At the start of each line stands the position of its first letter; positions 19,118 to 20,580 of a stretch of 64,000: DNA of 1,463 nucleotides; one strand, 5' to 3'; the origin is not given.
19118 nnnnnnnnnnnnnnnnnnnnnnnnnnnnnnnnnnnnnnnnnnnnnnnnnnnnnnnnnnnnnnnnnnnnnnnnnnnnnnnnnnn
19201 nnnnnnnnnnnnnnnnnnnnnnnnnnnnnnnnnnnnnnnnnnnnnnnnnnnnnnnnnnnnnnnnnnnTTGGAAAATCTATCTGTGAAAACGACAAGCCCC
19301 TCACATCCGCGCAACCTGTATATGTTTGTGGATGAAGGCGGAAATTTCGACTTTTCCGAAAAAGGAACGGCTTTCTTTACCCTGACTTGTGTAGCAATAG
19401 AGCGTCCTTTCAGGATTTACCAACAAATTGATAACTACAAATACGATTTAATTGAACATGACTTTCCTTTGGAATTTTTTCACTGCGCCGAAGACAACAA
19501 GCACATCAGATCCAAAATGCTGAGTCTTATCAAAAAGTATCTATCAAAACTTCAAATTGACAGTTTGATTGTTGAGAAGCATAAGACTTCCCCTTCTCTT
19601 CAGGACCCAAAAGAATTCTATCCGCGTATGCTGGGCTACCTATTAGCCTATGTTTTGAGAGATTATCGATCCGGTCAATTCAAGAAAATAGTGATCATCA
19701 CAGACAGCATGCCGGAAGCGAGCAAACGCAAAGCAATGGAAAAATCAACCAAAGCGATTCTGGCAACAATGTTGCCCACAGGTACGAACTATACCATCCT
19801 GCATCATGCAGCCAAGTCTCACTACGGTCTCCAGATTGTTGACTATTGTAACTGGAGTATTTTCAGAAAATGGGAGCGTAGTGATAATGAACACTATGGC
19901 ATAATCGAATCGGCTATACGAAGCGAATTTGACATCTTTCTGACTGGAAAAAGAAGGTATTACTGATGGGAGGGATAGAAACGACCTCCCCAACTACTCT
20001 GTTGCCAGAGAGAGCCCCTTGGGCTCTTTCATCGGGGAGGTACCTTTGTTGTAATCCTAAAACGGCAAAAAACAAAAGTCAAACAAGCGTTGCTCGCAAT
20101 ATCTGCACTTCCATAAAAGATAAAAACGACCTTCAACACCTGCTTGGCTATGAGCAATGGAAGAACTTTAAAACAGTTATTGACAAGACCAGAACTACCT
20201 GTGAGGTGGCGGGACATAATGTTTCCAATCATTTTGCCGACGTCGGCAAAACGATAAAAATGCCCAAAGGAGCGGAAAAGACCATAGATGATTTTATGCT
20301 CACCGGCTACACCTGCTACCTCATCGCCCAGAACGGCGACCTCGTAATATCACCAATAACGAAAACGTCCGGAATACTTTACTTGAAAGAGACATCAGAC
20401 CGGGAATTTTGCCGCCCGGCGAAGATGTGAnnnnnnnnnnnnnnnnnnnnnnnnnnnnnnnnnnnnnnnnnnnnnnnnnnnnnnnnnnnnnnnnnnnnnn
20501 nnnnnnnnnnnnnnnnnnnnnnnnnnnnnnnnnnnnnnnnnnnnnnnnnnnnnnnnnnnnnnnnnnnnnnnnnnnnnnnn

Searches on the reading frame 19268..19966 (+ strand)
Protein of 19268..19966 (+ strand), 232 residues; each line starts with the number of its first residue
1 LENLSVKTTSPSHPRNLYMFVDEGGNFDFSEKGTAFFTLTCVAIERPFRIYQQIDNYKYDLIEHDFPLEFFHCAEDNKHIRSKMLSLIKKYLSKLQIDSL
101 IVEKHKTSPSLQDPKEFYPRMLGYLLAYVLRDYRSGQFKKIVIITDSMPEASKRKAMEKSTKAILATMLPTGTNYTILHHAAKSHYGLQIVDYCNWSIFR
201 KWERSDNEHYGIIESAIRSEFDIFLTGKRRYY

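Call 3: search_protein_families(library=pfam, proteins=[window:19268-19966:+], max_evalue=1)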
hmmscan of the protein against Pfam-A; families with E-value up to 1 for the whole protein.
window:19268-19966:+ (232 aa): 2 families
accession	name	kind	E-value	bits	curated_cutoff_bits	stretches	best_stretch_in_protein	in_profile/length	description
PF12686.12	DUF3800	-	2.1e-10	41.9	21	1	18-201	1-149/149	Protein of unknown function (DUF3800)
PF13768.12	VWA_3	-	0.12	12.9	27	1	113-163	72-122/155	von Willebrand factor type A domain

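Call 4: search_protein_families(library=padloc, proteins=[window:19268-19966:+], max_evalue=1)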
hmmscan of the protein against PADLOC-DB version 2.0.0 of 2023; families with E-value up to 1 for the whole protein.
window:19268-19966:+ (232 aa): 1 family
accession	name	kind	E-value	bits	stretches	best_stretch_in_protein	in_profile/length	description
PDLC02917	DUF3800_VII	-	5.3e-10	37.1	1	15-217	3-198/233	-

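Call 44: search_protein_families(library=ncbifam, proteins=[window:19268-19963:+], max_evalue=0.1)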
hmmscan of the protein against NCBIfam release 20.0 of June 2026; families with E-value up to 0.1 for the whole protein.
window:19268-19963:+ (232 aa): 0 families

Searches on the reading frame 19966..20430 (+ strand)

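Call 3: search_protein_families(library=pfam, proteins=[window:19966-20430:+], max_evalue=1)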
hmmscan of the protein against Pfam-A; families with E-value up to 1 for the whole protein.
window:19966-20430:+ (154 aa): 1 family
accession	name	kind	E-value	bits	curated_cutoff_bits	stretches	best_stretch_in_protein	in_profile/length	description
PF02498.22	Bro-N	-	5.5e-05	24.1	25.6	1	54-125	17-79/96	BRO family, N-terminal domain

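Call 4: search_protein_families(library=padloc, proteins=[window:19966-20430:+], max_evalue=1)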
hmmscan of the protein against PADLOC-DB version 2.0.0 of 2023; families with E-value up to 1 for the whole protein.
window:19966-20430:+ (154 aa): 4 families
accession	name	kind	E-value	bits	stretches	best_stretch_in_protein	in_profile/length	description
PDLC04919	PDC-S13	-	4.5e-29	99.5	1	54-131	30-107/281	-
PDLC03083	Specificity_I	-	1.2e-22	77.8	1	53-131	22-100/717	Type I specificity subunit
PDLC04871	PDC-S05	-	8.5e-12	42.7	1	54-126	31-103/468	-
PDLC04918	PDC-S13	-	9.1e-07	27.1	1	54-101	29-77/214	-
